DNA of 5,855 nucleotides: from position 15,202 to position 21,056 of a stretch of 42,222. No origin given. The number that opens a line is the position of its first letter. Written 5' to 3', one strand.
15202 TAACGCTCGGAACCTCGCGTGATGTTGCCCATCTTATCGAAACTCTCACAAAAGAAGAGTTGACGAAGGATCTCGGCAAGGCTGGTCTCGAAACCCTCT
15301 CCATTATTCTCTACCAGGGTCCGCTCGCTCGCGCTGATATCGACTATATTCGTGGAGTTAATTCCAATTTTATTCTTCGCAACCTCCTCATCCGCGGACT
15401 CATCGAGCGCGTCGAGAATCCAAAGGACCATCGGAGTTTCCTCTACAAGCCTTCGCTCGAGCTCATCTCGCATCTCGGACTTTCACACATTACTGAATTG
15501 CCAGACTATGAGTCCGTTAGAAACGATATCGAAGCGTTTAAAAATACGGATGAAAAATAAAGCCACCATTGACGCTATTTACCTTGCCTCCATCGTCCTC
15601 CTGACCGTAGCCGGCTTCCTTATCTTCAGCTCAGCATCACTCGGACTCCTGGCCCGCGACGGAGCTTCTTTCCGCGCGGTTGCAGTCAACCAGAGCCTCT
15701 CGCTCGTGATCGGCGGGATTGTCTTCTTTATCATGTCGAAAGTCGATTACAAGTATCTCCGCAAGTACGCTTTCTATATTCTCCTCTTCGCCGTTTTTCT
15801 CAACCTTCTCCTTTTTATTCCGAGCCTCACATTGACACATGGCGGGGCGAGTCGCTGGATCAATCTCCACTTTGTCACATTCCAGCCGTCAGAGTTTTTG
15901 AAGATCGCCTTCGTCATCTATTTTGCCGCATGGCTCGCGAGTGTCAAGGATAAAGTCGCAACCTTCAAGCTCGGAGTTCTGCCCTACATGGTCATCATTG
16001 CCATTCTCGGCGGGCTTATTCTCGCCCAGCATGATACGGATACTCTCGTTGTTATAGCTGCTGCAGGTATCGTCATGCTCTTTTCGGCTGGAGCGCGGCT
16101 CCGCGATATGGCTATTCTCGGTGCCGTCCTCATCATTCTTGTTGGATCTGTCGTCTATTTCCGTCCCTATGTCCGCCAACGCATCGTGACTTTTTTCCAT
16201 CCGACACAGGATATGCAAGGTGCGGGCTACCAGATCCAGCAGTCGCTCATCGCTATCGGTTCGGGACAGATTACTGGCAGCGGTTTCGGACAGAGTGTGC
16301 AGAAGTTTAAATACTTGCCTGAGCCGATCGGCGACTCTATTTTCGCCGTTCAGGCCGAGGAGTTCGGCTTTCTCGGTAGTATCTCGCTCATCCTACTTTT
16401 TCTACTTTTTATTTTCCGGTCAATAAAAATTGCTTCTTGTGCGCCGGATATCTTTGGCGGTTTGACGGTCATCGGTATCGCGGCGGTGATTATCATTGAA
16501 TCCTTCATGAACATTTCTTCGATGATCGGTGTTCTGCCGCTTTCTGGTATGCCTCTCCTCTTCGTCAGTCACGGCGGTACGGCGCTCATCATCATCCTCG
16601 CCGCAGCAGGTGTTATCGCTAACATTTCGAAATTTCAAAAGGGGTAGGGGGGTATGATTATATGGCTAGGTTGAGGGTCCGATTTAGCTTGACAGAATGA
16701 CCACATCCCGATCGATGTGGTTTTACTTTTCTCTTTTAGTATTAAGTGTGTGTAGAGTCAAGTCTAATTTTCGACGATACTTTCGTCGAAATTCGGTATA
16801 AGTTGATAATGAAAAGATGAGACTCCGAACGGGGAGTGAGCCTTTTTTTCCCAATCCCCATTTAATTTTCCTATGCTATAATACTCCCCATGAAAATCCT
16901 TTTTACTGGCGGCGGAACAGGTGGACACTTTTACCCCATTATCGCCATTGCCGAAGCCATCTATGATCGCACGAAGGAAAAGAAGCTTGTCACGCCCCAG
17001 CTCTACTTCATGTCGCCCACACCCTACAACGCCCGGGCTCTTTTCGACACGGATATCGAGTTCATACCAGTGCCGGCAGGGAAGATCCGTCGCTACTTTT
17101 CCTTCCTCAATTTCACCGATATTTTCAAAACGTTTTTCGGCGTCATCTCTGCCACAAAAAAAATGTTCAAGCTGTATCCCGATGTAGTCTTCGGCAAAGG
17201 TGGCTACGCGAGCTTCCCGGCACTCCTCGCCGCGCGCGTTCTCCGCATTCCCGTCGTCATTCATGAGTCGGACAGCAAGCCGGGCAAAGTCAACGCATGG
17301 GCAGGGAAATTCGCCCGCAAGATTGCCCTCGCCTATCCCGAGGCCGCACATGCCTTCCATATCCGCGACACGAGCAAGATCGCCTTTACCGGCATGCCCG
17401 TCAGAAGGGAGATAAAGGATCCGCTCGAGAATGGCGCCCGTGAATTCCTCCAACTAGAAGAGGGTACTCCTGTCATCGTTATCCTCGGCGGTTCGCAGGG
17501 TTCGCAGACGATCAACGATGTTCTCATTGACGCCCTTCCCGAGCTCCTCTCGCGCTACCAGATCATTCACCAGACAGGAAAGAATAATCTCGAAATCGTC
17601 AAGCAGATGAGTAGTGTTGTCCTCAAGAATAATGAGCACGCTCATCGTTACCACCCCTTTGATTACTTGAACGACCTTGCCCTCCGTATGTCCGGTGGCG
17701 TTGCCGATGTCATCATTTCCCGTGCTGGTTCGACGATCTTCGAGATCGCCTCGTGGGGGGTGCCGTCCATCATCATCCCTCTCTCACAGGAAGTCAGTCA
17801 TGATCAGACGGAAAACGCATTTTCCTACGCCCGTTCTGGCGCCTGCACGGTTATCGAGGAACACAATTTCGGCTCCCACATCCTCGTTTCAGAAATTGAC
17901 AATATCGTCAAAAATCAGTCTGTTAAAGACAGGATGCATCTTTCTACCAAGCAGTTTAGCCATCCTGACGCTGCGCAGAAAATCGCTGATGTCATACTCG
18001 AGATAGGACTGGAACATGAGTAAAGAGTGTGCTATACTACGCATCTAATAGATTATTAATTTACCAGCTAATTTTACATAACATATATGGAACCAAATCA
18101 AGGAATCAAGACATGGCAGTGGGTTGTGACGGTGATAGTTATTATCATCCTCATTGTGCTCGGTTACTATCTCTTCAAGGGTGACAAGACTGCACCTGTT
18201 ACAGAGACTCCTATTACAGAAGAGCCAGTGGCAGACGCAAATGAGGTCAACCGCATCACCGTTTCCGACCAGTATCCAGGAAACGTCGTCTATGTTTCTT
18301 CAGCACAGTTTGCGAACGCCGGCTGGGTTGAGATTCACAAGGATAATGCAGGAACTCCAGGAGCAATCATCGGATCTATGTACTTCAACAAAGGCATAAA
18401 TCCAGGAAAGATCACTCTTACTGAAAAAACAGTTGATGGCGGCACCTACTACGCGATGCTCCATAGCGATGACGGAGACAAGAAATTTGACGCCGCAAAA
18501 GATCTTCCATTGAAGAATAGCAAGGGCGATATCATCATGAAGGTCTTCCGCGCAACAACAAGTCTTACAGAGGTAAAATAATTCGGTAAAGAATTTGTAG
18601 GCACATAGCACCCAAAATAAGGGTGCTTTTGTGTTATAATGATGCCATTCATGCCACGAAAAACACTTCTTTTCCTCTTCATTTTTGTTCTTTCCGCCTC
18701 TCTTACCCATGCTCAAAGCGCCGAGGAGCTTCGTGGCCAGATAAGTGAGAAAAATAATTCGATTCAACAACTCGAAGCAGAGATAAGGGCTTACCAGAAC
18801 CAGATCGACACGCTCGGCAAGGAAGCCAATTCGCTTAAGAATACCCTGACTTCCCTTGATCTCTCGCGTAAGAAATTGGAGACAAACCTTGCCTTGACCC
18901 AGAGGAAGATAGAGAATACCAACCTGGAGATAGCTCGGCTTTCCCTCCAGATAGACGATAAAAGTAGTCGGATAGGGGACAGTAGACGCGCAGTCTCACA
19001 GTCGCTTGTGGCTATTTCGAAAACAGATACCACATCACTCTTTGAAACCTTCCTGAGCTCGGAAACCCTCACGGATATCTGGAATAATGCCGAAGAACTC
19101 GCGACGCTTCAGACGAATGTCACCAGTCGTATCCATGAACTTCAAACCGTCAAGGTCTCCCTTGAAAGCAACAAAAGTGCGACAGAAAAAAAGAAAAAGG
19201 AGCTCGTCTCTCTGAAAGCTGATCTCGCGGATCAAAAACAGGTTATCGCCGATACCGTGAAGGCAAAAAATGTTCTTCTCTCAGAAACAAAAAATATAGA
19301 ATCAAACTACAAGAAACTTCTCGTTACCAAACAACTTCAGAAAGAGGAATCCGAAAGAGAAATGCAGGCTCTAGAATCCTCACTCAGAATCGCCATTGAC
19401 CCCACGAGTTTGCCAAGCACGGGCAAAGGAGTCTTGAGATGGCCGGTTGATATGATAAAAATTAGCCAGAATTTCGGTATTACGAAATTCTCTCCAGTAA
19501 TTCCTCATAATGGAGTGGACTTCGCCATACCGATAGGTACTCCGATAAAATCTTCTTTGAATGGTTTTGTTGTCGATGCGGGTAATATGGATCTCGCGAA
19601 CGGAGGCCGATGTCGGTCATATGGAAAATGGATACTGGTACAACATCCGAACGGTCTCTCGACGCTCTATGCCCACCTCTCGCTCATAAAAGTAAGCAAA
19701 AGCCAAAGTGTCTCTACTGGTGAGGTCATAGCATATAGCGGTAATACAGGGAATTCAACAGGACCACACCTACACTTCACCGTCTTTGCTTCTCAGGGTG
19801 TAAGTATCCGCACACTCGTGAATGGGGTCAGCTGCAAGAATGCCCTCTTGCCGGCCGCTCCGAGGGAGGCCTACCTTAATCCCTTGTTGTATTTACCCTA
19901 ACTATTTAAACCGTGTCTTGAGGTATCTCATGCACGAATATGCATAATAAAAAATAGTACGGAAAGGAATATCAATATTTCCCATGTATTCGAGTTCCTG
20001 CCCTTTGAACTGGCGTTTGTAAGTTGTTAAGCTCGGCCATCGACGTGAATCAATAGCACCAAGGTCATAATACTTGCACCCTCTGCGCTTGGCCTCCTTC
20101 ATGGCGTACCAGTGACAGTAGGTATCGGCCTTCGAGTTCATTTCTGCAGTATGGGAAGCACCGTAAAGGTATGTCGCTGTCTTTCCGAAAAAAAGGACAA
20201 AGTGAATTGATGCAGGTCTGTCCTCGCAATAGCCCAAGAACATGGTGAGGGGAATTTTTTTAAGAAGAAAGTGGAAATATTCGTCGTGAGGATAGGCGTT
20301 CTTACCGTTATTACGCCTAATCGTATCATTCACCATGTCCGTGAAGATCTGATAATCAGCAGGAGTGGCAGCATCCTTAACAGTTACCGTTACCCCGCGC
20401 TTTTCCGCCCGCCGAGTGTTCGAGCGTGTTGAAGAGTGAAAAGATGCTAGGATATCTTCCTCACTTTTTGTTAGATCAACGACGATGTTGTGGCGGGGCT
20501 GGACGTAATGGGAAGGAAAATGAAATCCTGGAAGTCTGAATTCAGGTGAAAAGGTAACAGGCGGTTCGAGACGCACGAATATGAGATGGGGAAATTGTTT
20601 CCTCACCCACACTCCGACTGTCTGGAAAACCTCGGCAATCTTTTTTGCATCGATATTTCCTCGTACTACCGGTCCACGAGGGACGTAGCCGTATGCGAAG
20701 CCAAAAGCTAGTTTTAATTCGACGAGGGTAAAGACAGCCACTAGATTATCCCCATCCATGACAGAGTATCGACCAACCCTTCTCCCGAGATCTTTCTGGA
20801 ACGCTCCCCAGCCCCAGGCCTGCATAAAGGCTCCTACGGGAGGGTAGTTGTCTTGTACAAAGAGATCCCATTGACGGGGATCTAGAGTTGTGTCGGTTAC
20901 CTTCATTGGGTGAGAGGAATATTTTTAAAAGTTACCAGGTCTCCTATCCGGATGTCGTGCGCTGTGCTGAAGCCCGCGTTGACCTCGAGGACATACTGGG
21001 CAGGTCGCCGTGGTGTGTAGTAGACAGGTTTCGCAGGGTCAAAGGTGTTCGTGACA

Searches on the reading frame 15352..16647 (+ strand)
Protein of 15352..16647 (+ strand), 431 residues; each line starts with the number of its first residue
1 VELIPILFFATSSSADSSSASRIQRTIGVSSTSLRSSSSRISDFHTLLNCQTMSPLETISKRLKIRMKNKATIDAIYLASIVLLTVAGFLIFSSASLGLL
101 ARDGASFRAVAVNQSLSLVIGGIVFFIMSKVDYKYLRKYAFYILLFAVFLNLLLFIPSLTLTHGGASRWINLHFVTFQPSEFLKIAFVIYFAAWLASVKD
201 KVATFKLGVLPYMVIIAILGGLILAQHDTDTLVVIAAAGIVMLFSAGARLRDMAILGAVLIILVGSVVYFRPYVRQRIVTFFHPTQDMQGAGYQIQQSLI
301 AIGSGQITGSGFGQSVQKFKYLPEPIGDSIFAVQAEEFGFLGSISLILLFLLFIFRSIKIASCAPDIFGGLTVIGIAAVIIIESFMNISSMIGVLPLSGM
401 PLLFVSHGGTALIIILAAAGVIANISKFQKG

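Call 13: search_protein_families(library=pfam, proteins=[window:15352-16647:+], max_evalue=0.00001)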
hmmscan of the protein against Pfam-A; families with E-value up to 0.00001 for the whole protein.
window:15352-16647:+ (431 aa): 1 family
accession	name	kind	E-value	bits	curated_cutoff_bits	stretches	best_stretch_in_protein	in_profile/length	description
PF01098.24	FTSW_RODA_SPOVE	-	3.3e-88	296.5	26.4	1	78-430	5-355/356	Cell cycle protein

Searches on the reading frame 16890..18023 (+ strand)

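Call 13: search_protein_families(library=pfam, proteins=[window:16890-18023:+], max_evalue=0.00001)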
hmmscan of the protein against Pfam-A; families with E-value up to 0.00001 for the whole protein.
window:16890-18023:+ (377 aa): 2 families
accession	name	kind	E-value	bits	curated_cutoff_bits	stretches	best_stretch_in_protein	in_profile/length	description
PF04101.22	Glyco_tran_28_C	-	2.2e-30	106.3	22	1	195-364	1-165/166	Glycosyltransferase family 28 C-terminal domain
PF03033.26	Glyco_transf_28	-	8.8e-30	104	26.2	1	3-146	1-138/139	Glycosyltransferase family 28 N-terminal domain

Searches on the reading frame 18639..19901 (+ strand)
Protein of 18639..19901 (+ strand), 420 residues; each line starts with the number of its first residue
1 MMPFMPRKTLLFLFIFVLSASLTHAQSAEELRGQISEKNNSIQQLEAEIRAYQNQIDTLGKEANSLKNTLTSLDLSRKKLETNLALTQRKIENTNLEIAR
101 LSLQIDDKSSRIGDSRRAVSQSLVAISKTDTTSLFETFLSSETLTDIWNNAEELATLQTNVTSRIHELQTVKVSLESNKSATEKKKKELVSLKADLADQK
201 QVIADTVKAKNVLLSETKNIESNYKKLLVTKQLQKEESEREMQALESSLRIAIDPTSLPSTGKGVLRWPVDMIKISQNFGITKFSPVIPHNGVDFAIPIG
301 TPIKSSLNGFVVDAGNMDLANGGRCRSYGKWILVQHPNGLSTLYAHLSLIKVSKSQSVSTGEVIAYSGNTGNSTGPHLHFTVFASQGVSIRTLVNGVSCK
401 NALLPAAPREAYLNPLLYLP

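Call 13: search_protein_families(library=pfam, proteins=[window:18639-19901:+], max_evalue=0.00001)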
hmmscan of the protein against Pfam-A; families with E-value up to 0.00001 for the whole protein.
window:18639-19901:+ (420 aa): 1 family
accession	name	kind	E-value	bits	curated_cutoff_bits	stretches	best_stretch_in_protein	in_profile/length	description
PF01551.29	Peptidase_M23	-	1.8e-28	99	28.7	1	289-383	2-88/96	Peptidase family M23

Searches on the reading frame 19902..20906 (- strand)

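Call 14: search_protein_families(library=pfam, proteins=[window:19902-20906:-], max_evalue=0.00001)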
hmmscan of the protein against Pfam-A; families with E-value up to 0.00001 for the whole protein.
window:19902-20906:- (334 aa): 2 families
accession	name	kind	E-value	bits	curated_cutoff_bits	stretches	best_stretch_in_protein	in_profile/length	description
PF02388.22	FemAB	-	1.4e-29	103.6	24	2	235-326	311-404/406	FemAB family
PF13480.13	Acetyltransf_6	-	2.4e-14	54.1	22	1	158-287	5-139/143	Acetyltransferase (GNAT) domain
